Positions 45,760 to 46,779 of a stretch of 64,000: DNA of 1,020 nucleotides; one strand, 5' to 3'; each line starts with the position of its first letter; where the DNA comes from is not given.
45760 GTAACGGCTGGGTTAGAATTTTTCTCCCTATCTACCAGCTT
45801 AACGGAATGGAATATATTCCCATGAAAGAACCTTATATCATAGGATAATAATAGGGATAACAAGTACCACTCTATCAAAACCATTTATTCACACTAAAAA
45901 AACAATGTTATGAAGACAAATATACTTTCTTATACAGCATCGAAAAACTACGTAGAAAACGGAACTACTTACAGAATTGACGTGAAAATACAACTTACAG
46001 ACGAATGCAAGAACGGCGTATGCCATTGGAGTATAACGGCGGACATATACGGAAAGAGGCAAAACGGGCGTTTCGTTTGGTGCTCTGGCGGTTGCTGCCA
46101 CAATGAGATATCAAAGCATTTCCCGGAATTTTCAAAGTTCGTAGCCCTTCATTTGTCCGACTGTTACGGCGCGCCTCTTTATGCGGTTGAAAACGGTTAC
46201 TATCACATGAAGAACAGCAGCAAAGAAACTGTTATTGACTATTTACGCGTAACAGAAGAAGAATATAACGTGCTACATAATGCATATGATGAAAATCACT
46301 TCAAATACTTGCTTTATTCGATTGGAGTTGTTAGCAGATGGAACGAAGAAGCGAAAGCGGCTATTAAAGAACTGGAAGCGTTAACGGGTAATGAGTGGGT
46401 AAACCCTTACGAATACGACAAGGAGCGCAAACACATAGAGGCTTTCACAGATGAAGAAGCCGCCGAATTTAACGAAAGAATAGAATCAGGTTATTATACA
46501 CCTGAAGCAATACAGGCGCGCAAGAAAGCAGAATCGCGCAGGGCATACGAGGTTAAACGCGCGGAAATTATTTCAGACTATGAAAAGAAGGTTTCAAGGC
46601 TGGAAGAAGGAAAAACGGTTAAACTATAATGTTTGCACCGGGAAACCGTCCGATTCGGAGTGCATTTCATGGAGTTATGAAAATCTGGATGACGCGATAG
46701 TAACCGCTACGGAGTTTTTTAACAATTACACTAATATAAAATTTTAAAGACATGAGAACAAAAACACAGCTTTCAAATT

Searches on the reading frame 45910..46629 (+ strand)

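Call 36: search_protein_families(library=pfam, proteins=[window:45910-46629:+], max_evalue=0.01)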
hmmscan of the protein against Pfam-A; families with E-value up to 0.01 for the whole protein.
window:45910-46629:+ (239 aa): 1 family
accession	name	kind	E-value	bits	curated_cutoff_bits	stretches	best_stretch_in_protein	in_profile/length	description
PF13919.11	ASXH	-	0.0063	17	25.8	0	182-213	82-113/130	Asx homology domain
